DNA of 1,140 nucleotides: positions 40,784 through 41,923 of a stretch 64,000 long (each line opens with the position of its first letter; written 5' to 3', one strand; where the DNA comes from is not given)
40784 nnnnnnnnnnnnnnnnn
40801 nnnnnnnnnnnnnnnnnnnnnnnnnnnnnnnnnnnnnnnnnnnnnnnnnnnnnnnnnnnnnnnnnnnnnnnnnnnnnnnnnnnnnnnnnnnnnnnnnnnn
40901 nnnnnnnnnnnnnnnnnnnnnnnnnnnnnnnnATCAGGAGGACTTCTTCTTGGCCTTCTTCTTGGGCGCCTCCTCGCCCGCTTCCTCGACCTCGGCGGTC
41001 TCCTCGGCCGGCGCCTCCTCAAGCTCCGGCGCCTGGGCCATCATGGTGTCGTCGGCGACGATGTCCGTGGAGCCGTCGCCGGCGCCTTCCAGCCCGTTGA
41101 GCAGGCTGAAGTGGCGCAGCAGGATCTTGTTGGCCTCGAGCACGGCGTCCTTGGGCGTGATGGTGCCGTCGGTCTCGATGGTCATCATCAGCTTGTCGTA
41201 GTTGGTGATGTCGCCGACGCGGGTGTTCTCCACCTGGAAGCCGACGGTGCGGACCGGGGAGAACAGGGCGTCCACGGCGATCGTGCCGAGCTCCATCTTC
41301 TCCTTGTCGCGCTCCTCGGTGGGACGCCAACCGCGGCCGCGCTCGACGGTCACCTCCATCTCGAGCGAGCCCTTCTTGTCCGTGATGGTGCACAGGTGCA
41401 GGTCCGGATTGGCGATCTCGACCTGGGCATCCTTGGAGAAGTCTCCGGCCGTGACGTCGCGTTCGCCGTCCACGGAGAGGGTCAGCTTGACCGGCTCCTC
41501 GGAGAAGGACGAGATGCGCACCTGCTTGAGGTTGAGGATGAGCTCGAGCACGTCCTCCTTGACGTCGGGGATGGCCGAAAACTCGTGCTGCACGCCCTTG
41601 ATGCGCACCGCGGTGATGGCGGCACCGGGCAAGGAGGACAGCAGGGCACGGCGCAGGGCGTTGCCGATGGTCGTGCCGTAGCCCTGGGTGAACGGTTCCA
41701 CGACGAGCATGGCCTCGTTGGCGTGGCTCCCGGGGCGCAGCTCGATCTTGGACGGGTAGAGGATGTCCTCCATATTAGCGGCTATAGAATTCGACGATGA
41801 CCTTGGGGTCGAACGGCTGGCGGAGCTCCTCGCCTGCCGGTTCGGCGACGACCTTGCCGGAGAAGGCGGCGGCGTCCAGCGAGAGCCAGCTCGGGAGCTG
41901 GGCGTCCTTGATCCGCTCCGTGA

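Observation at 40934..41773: rpoA encodes only the alpha N-terminal domain and no alpha-CTD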

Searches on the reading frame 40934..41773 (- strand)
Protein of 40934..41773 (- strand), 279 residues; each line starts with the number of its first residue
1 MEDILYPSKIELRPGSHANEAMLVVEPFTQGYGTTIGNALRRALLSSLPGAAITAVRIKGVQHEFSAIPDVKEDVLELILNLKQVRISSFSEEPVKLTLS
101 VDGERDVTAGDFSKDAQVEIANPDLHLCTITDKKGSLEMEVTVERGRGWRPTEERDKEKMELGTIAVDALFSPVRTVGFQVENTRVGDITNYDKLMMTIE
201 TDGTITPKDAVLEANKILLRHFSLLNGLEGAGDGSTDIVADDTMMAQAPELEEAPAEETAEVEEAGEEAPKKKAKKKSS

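Call 4: search_protein_families(library=pfam, proteins=[window:40934-41773:-], max_evalue=10)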
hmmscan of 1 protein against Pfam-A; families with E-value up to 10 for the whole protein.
window:40934-41773:- (279 aa): 5 families
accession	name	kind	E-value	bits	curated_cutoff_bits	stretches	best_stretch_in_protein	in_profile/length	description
PF01000.31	RNA_pol_A_bac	-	8e-33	113.6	33.9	1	56-172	1-119/119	RNA polymerase Rpb3/RpoA insert domain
PF01193.29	RNA_pol_L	-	1.1e-24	86.4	24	1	26-222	1-74/74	RNA polymerase Rpb3/Rpb11 dimerisation domain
PF13656.11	RNA_pol_L_2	-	0.0021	18.2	27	1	193-222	40-69/75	RNA polymerase Rpb3/Rpb11 dimerisation domain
PF14221.11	DUF4330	-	0.011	16.3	27.6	1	55-120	58-126/167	Domain of unknown function (DUF4330)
PF05688.17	BIg21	-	0.059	14.4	27.4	1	92-150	20-85/109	Bacterial Immunoglobulin-like 21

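Call 5: search_protein_families(library=ncbifam, proteins=[window:40934-41773:-], max_evalue=1)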
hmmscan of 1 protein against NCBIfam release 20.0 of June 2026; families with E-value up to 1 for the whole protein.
window:40934-41773:- (279 aa): 12 families
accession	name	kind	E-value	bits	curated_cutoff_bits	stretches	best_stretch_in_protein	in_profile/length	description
NF003519.0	PRK05182.2-5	equivalog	3.2e-87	292.5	277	1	1-262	1-241/320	DNA-directed RNA polymerase subunit alpha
NF003513.0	PRK05182.1-2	equivalog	1.6e-81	273.9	302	1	3-229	8-234/338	DNA-directed RNA polymerase subunit alpha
TIGR02027.1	rpoA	equivalog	8.8e-80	268.1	227.8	1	22-230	3-212/298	DNA-directed RNA polymerase subunit alpha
NF003515.0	PRK05182.2-1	equivalog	2.1e-76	257.2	406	1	19-234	19-233/314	DNA-directed RNA polymerase subunit alpha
NF003516.0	PRK05182.2-2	equivalog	1.7e-75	254.1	353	1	19-229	19-228/315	DNA-directed RNA polymerase subunit alpha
NF003514.0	PRK05182.1-4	equivalog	4.4e-72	242.5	434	1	21-248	19-244/338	DNA-directed RNA polymerase subunit alpha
NF003517.0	PRK05182.2-3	equivalog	1.8e-66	224.5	356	1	4-228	8-236/344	DNA-directed RNA polymerase subunit alpha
NF003518.0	PRK05182.2-4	equivalog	1e-65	222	523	1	21-232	19-229/312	DNA-directed RNA polymerase subunit alpha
NF001988.0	PRK00783.1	equivalog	1.4e-08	34.7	153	2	191-225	223-257/266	DNA-directed RNA polymerase subunit D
NF002233.0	PRK01146.1-1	equivalog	0.0024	17.7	79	1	192-214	50-72/92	DNA-directed RNA polymerase subunit L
NF011548.0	PRK14979.1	equivalog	0.043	14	194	1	36-143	26-128/195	DNA-directed RNA polymerase subunit D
NF007106.0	PRK09555.1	equivalog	0.19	11.5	102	1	31-59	13-43/75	ferrous iron transporter A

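Call 6: search_solved_structures(query=window:40934-41773:-, show_alignments=2)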
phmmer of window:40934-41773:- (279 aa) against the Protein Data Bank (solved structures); distinct sequences matched with E-value up to 0.001: 60.
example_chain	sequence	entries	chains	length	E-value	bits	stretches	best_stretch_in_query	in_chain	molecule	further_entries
6wvj_A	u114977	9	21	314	4.6e-61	210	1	17-233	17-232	DNA-directed RNA polymerase subunit alpha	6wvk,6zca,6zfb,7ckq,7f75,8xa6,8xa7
9n9p_A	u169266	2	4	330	3.3e-59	203.9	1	21-226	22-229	DNA-directed RNA polymerase subunit alpha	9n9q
7ye1_A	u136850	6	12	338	4.4e-59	203.5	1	3-224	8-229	DNA-directed RNA polymerase subunit alpha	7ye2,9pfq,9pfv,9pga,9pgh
10mi_A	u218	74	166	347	8.6e-59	202.5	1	19-234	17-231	DNA-directed RNA polymerase subunit alpha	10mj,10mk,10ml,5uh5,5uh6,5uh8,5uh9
6fbv_A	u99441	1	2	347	8.6e-59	202.5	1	19-234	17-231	DNA-directed RNA polymerase subunit alpha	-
6dv9_A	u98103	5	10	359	9.3e-59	202.4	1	19-234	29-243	DNA-directed RNA polymerase subunit alpha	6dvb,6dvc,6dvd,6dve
5zx2_A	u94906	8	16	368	1e-58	202.3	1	19-234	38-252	DNA-directed RNA polymerase subunit alpha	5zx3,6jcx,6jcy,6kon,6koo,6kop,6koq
5tw1_A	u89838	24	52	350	1.2e-57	198.7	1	19-229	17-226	DNA-directed RNA polymerase subunit alpha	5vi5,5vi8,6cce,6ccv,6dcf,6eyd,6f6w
7vpd_A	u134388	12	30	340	6.1e-57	196.4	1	22-250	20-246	DNA-directed RNA polymerase subunit alpha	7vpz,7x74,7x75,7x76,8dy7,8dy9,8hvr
1l9u_A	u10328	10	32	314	8.3e-57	196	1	15-229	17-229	RNA POLYMERASE, ALPHA SUBUNIT | DNA-directed RNA polymerase alpha chain | DNA-directed RNA polymerase subunit alpha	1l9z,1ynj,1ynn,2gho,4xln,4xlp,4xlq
5tjg_A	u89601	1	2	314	9.5e-57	195.8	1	15-229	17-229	DNA-directed RNA polymerase subunit alpha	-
8x6f_A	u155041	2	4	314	1.5e-56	195.2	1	17-235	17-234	DNA-directed RNA polymerase subunit alpha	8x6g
4oir_A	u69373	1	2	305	2e-56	194.8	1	23-244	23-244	DNA-directed RNA polymerase subunit alpha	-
4mq9_A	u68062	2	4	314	2.1e-56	194.7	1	23-244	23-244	DNA-directed RNA polymerase subunit alpha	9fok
1iw7_A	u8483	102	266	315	2.1e-56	194.7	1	23-244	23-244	RNA polymerase alpha subunit | DNA-directed RNA polymerase alpha chain | DNA-directed RNA polymerase subunit alpha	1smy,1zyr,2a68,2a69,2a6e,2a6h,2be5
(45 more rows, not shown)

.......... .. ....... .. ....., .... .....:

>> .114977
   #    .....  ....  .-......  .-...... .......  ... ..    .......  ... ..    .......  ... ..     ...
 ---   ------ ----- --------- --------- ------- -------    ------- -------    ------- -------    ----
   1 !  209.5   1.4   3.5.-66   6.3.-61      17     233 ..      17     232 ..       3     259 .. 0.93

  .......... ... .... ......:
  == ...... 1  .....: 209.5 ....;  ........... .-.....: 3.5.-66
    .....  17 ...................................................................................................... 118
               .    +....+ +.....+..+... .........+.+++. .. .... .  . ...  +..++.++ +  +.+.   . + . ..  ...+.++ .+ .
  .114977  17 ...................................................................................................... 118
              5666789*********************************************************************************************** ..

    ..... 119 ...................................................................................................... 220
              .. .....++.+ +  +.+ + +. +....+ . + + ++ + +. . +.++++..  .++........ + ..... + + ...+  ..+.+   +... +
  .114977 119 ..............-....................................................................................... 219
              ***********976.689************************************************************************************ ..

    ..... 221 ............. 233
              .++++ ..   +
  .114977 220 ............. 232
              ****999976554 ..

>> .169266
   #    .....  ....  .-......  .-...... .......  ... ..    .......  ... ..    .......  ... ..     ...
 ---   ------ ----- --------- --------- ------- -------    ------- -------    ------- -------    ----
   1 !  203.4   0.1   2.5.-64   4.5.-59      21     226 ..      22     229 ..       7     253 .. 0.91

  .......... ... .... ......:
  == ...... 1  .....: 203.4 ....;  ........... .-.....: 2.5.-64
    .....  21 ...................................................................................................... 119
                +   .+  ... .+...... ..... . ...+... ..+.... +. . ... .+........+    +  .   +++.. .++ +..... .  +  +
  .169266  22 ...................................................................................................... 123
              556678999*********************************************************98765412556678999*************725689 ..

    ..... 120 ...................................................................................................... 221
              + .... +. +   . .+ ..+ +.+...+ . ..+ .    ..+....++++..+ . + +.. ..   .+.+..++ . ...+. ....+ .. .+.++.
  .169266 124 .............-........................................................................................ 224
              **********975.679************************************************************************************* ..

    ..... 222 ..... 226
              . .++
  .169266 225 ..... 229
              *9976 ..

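Call 7: find_homologous_proteins(query=window:40934-41773:-, max_evalue=1e-10)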
Query window:40934-41773:- (279 aa): 8000 proteins with E <= 1e-10 among 8000 candidates; the best 120 are listed.
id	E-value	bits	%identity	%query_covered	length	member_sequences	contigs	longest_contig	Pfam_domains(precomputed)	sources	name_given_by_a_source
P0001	2.7e-175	599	100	100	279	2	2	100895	PF01000.32,PF01193.30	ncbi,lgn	-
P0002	2.7e-128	445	75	96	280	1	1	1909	PF01000.32,PF01193.30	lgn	-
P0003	3.8e-128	445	74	94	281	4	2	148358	PF01000.32,PF01193.30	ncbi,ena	ncbi:MAG: DNA-directed RNA polymerase subunit alpha [Patescibacteria group bacterium]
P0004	4.5e-127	441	77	88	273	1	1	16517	PF01000.32,PF01193.30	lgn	-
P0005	5.9e-126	437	78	89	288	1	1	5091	PF01000.32,PF01193.30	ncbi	-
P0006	1.0e-125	437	76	88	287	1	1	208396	PF01000.32,PF01193.30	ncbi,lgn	-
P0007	1.1e-124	433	76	89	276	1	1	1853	PF01000.32,PF01193.30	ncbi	-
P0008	2.1e-123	429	75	89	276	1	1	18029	PF01000.32,PF01193.30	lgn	-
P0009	3.1e-123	428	78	83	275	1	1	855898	PF01000.32,PF01193.30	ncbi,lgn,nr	ncbi:DNA-directed RNA polymerase subunit alpha [Patescibacteria group bacterium]|nr:MAG: DNA-directe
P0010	4.7e-118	412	69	100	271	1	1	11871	PF01000.32,PF01193.30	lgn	-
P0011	5.0e-114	398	67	99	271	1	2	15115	PF01000.32,PF01193.30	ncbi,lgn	-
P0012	1.6e-113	397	69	99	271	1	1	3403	PF01000.32,PF01193.30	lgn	-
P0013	3.0e-105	370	71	82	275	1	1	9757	PF01000.32,PF01193.30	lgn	-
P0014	1.2e-102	361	68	87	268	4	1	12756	PF01000.32,PF01193.30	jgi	jgi:DNA-directed RNA polymerase subunit alpha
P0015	7.2e-102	358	68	87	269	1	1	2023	PF01000.32,PF01193.30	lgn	-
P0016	5.1e-101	356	67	87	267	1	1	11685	PF01000.32,PF01193.30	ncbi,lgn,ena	-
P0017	2.0e-100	354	71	83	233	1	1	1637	PF01000.32,PF01193.30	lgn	-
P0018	4.5e-100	353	63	99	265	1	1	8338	PF01000.32,PF01193.30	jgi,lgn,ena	-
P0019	3.1e-99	350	62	100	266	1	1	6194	PF01000.32,PF01193.30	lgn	-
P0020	1.1e-97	345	70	82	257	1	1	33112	PF01000.32,PF01193.30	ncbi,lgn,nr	ncbi:DNA-directed RNA polymerase subunit alpha [Patescibacteria group bacterium]|nr:MAG: DNA-directe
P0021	3.5e-97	343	64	92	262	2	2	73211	PF01000.32,PF01193.30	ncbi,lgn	-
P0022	4.8e-97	343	69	83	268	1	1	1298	PF01000.32,PF01193.30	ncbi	-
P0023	6.3e-96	339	65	81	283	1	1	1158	PF01000.32,PF01193.30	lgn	-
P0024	2.1e-95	337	62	99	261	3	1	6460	PF01000.32,PF01193.30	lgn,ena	-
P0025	2.4e-95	337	67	82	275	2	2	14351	PF01000.32,PF01193.30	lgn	-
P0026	5.5e-95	336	66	82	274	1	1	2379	PF01000.32,PF01193.30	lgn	-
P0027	5.7e-95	336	65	81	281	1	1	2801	PF01000.32,PF01193.30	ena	-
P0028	8.8e-95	335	64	82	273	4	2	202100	PF01000.32,PF01193.30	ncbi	-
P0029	1.8e-94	334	64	84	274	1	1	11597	PF01000.32,PF01193.30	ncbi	-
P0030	4.8e-94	333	65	82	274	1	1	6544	PF01000.32,PF01193.30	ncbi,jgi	ncbi:MAG: hypothetical protein RLZZ324_1116 [Candidatus Parcubacteria bacterium]|jgi:DNA-directed RN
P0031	5.8e-94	333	65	81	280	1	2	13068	PF01000.32,PF01193.30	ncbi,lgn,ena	ncbi:MAG: DNA-directed RNA polymerase subunit alpha [Patescibacteria group bacterium]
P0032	1.0e-93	332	61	92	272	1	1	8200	PF01000.32,PF01193.30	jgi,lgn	jgi:DNA-directed RNA polymerase subunit alpha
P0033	1.1e-93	332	60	92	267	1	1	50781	PF01000.32,PF01193.30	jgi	jgi:DNA-directed RNA polymerase subunit alpha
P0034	1.1e-93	332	62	81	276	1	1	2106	PF01000.32,PF01193.30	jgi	jgi:DNA-directed RNA polymerase subunit alpha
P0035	1.1e-93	332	60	92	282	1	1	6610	PF01000.32,PF01193.30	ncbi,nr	ncbi:MAG: DNA-directed RNA polymerase subunit alpha [bacterium]|nr:DNA-directed RNA polymerase subun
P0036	1.2e-93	332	62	92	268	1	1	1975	PF01000.32,PF01193.30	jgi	jgi:DNA-directed RNA polymerase subunit alpha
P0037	1.3e-93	331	63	83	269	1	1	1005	PF01000.32,PF01193.30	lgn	-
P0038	1.4e-93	331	64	82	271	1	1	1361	PF01000.32,PF01193.30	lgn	-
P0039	1.4e-93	331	66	82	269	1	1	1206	PF01000.32,PF01193.30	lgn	-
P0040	1.7e-93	331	62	83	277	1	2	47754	PF01000.32,PF01193.30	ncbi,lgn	-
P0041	2.2e-93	331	66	81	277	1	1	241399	PF01000.32,PF01193.30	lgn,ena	-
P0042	2.3e-93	331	63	82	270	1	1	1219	PF01000.32,PF01193.30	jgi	jgi:DNA-directed RNA polymerase subunit alpha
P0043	2.5e-93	331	64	82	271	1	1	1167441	PF01000.32,PF01193.30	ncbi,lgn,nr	ncbi:MAG: DNA-directed RNA polymerase subunit alpha [Patescibacteria group bacterium]|nr:MAG: DNA-di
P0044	3.2e-93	330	66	81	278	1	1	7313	PF01000.32,PF01193.30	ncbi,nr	ncbi:DNA-directed RNA polymerase subunit alpha [Candidatus Uhrbacteria bacterium]|nr:DNA-directed RN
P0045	3.4e-93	330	60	97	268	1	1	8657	PF01000.32,PF01193.30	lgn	-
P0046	3.5e-93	330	65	81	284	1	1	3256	PF01000.32,PF01193.30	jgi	jgi:DNA-directed RNA polymerase subunit alpha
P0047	3.8e-93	330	65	83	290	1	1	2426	PF01000.32,PF01193.30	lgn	-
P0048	6.4e-93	329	65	81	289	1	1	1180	PF01000.32,PF01193.30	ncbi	-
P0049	7.6e-93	329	60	99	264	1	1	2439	PF01000.32,PF01193.30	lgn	-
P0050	8.1e-93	329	65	81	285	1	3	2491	PF01000.32,PF01193.30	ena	-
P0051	9.2e-93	329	65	81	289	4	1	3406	PF01000.32,PF01193.30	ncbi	-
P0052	9.3e-93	329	63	82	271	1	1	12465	PF01000.32,PF01193.30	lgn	-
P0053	1.0e-92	329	65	83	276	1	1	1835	PF01000.32,PF01193.30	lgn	-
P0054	1.1e-92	328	65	81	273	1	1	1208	PF01000.32,PF01193.30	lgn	-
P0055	1.3e-92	328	56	96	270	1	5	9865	PF01000.32,PF01193.30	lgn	-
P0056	1.6e-92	328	65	81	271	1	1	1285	PF01000.32,PF01193.30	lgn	-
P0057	1.9e-92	328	60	94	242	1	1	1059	PF01000.32,PF01193.30,PF13656.12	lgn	-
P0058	2.1e-92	327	63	82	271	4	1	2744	PF01000.32,PF01193.30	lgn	-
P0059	2.3e-92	327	63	84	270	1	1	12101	PF01000.32,PF01193.30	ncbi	-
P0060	2.5e-92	327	63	87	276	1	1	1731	PF01000.32,PF01193.30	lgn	-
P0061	2.9e-92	327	67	81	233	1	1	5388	PF01000.32,PF01193.30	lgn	-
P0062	4.0e-92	327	66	81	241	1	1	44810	PF01000.32,PF01193.30,PF13656.12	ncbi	-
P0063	4.2e-92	327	63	82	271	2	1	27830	PF01000.32,PF01193.30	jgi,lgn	-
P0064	4.5e-92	326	63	82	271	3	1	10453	PF01000.32,PF01193.30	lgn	-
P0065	4.6e-92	326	64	81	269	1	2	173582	PF01000.32,PF01193.30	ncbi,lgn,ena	-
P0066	4.6e-92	326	67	81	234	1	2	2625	PF01000.32,PF01193.30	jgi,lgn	jgi:DNA-directed RNA polymerase subunit alpha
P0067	4.6e-92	326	67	81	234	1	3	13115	PF01000.32,PF01193.30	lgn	-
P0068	6.6e-92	326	64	82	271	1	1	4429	PF01000.32,PF01193.30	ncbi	-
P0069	6.7e-92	326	64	83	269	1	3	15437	PF01000.32,PF01193.30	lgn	-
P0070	6.7e-92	326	60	91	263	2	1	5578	PF01000.32,PF01193.30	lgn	-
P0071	7.4e-92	326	64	82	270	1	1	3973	PF01000.32,PF01193.30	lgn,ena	-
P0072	7.5e-92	326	63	82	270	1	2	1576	PF01000.32,PF01193.30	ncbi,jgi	jgi:DNA-directed RNA polymerase subunit alpha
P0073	7.6e-92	326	63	82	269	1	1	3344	PF01000.32,PF01193.30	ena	-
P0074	8.5e-92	325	66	81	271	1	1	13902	PF01000.32,PF01193.30,PF13656.12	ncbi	-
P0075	8.9e-92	325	67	81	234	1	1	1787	PF01000.32,PF01193.30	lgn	-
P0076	9.1e-92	325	64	81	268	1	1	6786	PF01000.32,PF01193.30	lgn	-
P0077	9.4e-92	325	64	81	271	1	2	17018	PF01000.32,PF01193.30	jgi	-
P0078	9.5e-92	325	62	92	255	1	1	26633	PF01000.32,PF01193.30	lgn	-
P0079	9.5e-92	325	59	97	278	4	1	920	PF01000.32,PF01193.30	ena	-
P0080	9.8e-92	325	54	100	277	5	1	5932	PF01000.32,PF01193.30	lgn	-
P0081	1.1e-91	325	67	81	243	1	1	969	PF01000.32,PF01193.30,PF13656.12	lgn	-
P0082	1.3e-91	325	63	82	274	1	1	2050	PF01000.32,PF01193.30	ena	-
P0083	1.3e-91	325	62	85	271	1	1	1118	PF01000.32,PF01193.30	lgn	-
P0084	1.8e-91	324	64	82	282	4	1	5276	PF01000.32,PF01193.30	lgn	-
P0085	2.0e-91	324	62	82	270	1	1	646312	PF01000.32,PF01193.30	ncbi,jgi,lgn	ncbi:MAG: DNA-directed RNA polymerase subunit alpha [Patescibacteria group bacterium]|jgi:DNA-direct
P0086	2.1e-91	324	60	81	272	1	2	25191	PF01000.32,PF01193.30,PF13656.12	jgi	jgi:DNA-directed RNA polymerase subunit alpha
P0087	2.8e-91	324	64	81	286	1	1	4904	PF01000.32,PF01193.30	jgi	jgi:DNA-directed RNA polymerase subunit alpha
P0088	2.9e-91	324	63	82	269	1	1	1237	PF01000.32,PF01193.30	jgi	jgi:DNA-directed RNA polymerase subunit alpha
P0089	3.1e-91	324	64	82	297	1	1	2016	PF01000.32,PF01193.30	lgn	-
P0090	3.2e-91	324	60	86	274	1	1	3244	PF01000.32,PF01193.30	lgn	-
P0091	3.3e-91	324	66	81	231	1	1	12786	PF01000.32,PF01193.30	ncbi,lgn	-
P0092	3.9e-91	323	59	85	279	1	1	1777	PF01000.32,PF01193.30,PF13656.12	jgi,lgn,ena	-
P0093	4.3e-91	323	67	78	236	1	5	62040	PF01000.32,PF01193.30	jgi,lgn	jgi:DNA-directed RNA polymerase subunit alpha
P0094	4.6e-91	323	63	83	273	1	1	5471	PF01000.32,PF01193.30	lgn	-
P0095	4.9e-91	323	66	82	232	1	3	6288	PF01000.32,PF01193.30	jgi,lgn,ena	-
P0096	5.0e-91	323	68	81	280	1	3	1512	PF01000.32,PF01193.30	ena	-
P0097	5.8e-91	323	68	81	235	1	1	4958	PF01000.32,PF01193.30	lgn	-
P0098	5.9e-91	323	64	83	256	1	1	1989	PF01000.32,PF01193.30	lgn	-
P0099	6.3e-91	323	60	97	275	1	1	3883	PF01000.32,PF01193.30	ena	-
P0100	7.0e-91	323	60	82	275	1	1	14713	PF01000.32,PF01193.30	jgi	jgi:DNA-directed RNA polymerase subunit alpha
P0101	7.1e-91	322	64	81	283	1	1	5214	PF01000.32,PF01193.30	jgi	jgi:DNA-directed RNA polymerase subunit alpha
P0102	7.7e-91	322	67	81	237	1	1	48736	PF01000.32,PF01193.30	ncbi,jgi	-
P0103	1.0e-90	322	62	82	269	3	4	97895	PF01000.32,PF01193.30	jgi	jgi:DNA-directed RNA polymerase subunit alpha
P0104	1.0e-90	322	58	95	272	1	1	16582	PF01000.32,PF01193.30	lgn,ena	-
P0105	1.0e-90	322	63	82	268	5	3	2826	PF01000.32,PF01193.30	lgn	-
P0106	1.1e-90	322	63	81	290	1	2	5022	PF01000.32,PF01193.30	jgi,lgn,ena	-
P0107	1.4e-90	321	67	81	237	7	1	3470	PF01000.32,PF01193.30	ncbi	-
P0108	1.5e-90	321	58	97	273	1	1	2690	PF01000.32,PF01193.30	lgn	-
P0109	1.5e-90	321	63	82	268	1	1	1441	PF01000.32,PF01193.30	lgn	-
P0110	1.6e-90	321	60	95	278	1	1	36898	PF01000.32,PF01193.30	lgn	-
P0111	1.8e-90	321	63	87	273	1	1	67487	PF01000.32,PF01193.30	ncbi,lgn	ncbi:MAG: DNA-directed RNA polymerase subunit alpha [bacterium]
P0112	1.9e-90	321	67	81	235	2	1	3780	PF01000.32,PF01193.30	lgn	-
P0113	2.4e-90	321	60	90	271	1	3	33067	PF01000.32,PF01193.30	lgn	-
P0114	2.5e-90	321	63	82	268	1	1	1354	PF01000.32,PF01193.30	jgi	-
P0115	2.6e-90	321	66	82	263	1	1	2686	PF01000.32,PF01193.30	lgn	-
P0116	2.8e-90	321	57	95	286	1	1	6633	PF01000.32,PF01193.30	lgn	-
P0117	2.9e-90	320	64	81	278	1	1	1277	PF01000.32,PF01193.30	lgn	-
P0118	2.9e-90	320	67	78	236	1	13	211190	PF01000.32,PF01193.30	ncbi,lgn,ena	-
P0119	3.2e-90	320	63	81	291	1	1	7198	PF01000.32,PF01193.30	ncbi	-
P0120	3.5e-90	320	63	85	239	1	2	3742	PF01000.32,PF01193.30,PF13656.12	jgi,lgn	jgi:DNA-directed RNA polymerase subunit alpha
